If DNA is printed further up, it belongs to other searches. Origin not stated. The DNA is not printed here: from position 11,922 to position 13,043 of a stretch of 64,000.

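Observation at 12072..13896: HNH endonuclease convergent with, and 29-bp overlapping, a C5-cytosine methyltransferase: candidate Type II R-M or third component of the upstream DUF262/HEPN module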

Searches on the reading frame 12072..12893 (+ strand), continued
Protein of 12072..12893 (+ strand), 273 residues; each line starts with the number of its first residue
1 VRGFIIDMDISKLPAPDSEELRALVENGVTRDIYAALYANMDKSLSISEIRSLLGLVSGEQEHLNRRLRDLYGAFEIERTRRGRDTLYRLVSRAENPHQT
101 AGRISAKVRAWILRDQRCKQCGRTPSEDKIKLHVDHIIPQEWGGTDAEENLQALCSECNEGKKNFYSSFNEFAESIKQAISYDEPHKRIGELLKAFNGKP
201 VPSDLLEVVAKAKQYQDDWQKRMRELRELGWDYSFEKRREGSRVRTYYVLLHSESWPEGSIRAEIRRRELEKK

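Call 50: search_solved_structures(query=L015:122-1039:+, max_evalue=0.001, show_alignments=1)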
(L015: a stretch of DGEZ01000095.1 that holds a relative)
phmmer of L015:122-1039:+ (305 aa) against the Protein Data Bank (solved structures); distinct sequences matched with E-value up to 0.001: 1.
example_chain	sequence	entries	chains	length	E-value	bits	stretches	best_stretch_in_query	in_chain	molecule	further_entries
1ev7_A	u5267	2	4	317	9.2e-81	274.7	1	10-305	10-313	TYPE IIE RESTRICTION ENDONUCLEASE NAEI | TYPE II RESTRICTION ENZYME NAEI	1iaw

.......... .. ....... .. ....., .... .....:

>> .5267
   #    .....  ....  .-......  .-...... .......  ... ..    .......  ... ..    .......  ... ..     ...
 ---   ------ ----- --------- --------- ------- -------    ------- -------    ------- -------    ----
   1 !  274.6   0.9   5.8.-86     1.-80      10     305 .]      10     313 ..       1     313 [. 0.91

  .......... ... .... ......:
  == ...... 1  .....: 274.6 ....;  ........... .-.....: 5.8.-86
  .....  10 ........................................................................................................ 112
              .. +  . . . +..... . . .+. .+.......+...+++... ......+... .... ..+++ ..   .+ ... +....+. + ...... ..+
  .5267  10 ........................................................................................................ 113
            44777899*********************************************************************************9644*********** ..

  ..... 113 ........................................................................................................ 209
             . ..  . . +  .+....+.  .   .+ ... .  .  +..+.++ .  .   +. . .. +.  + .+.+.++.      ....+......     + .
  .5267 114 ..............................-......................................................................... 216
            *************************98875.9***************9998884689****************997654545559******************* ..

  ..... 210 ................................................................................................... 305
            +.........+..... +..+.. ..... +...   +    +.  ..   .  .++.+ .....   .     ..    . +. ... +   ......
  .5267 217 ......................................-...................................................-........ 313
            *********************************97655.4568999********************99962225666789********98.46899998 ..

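Call 58: search_dna_similar(query=window:12093-12893:+, collection=plasmids, mode=protein, max_evalue=1e-10, max_rows=15)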
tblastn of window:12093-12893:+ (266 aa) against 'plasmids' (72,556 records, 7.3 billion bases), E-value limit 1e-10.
Records with a match: 1; places in all: 1; records where one place covers at least 80% of the query: 0.
Best place of each record, by identity: <60% 1.
By first word of the organism name: Priestia 1.
By predicted mobility (MOB-suite, as given by PLSDB): mobilizable 1.
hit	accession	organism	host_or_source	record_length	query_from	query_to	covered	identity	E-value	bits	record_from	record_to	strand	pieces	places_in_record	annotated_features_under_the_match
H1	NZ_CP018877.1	Priestia megaterium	Camellia oleifera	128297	97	221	47%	40.9%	8e-19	93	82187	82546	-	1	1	HNH endonuclease signature motif containing protein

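Call 63: fold_search(model_id=the predicted structure, library=viral)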
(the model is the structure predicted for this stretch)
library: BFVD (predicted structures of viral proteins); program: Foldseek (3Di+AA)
matches with E <= 10: 680; with E <= 0.001: 3
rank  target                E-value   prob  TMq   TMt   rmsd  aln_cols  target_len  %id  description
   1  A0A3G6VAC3            4.3e-05  1.00  0.23  0.22  12.6       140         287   28  (no name in the UniProt tables at hand)
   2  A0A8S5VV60            2.1e-04  1.00  0.22  0.15  20.9       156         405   21  (no name in the UniProt tables at hand)
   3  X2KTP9                9.8e-04  1.00  0.24  0.31  21.7       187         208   22  (no name in the UniProt tables at hand)
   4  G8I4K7                1.1e-03  1.00  0.24  0.42   2.9        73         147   25  HNH protein [Mycobacterium phage DS6A]
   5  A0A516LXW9            1.8e-03  0.99  0.22  0.27  13.9       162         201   22  (no name in the UniProt tables at hand)
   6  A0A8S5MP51            2.3e-03  1.00  0.21  0.36   1.4        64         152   39  HNHc [Podoviridae sp. ctoqT5]
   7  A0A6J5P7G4            2.4e-03  0.99  0.20  0.26  19.1       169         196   19  HNHc domain containing protein [uncultured Caudovirales phage]
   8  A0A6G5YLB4            3.2e-03  0.97  0.24  0.25  19.9       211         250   15  (no name in the UniProt tables at hand)
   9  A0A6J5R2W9            3.4e-03  1.00  0.22  0.44  15.1       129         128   19  HNHc domain containing protein [uncultured Caudovirales phage]
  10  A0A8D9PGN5            3.4e-03  0.99  0.20  0.31  12.1       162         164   16  HNH endonuclease [Bacteriophage sp.]
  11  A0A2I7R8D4            3.8e-03  0.97  0.21  0.20  16.9       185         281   22  (no name in the UniProt tables at hand)
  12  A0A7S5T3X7            4.3e-03  1.00  0.20  0.41   2.5        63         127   38  (no name in the UniProt tables at hand)
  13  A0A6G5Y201            4.8e-03  1.00  0.25  0.50   3.8        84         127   25  (no name in the UniProt tables at hand)
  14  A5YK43                5.4e-03  1.00  0.21  0.30   1.8        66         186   33  HNH nuclease domain-containing protein [Mycobacterium phage Tweety]
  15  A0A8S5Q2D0            6.0e-03  0.92  0.18  0.24  13.8       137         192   22  HNHc [Siphoviridae sp. ctVif31]
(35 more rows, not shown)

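Call 67: find_encoding_contigs(protein=P0005, flank=5000, max_places=1)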
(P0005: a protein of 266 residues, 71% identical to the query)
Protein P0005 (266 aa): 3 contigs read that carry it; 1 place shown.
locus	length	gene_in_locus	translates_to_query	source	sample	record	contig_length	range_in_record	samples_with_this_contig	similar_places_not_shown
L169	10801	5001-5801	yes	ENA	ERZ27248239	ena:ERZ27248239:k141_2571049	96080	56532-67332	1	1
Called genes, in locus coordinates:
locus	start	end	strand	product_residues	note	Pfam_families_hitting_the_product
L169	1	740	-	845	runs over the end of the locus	-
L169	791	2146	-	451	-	PF00239:Resolvase, PF07508:Recombinase, PF13408:Zn_ribbon_recom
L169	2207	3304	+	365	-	PF00145:DNA_methylase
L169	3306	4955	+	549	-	PF13589:HATPase_c_3, PF09509:Hypoth_Ymh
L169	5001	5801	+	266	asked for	PF01844:HNH, PF14279:HNH_5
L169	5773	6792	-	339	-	PF00145:DNA_methylase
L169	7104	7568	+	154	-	PF12869:tRNA_anti-like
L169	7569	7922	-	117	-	-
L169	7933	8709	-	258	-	PF01555:N6_N4_Mtase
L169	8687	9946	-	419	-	PF01555:N6_N4_Mtase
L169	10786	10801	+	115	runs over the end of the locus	-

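Call 68: find_encoding_contigs(protein=P0013, flank=5000, max_places=1)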
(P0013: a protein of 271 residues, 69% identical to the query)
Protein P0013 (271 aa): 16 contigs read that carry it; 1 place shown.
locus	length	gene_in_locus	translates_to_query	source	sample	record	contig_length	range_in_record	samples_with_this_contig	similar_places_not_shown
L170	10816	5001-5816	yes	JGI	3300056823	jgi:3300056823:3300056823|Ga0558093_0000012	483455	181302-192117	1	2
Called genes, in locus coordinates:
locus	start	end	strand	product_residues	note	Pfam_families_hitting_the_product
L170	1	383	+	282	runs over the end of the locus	PF00551:Formyl_trans_N, PF02911:Formyl_trans_C (weak)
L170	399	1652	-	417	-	PF07963:N_methyl, PF13385:Laminin_G_3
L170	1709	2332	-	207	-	PF00081:Sod_Fe_N, PF02777:Sod_Fe_C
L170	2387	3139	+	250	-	-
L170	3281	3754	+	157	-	-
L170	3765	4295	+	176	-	-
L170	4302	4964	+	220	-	-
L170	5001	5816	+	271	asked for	PF01844:HNH, PF14279:HNH_5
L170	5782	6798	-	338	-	PF00145:DNA_methylase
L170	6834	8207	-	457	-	PF00239:Resolvase, PF07508:Recombinase, PF13408:Zn_ribbon_recom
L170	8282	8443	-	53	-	-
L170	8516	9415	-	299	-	PF14267:DUF4357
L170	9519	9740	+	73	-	PF13560:HTH_31, PF12844:HTH_19, PF13443:HTH_26, PF01381:HTH_3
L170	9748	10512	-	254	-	-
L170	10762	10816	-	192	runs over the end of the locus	-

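Call 69: find_encoding_contigs(protein=P0049, flank=5000, max_places=1)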
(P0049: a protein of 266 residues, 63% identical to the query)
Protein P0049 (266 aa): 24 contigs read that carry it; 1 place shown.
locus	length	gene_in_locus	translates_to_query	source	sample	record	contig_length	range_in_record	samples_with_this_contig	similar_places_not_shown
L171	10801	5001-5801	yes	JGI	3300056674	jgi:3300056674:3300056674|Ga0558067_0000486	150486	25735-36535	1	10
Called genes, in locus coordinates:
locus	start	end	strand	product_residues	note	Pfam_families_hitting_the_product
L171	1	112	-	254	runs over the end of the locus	PF00239:Resolvase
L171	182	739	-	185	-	PF13730:HTH_36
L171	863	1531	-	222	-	-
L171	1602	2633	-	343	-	PF03747:ADP_ribosyl_GH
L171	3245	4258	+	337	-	-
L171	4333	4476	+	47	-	-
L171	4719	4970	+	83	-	-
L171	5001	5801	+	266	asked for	PF01844:HNH, PF14279:HNH_5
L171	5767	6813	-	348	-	PF00145:DNA_methylase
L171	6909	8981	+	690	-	PF13175:AAA_15 (weak), PF13304:AAA_21 (weak), PF13175:AAA_15, PF20469:OLD-like_TOPRIM (weak)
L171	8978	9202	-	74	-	-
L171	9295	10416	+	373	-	-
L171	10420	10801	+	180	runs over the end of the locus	PF06821:Ser_hydrolase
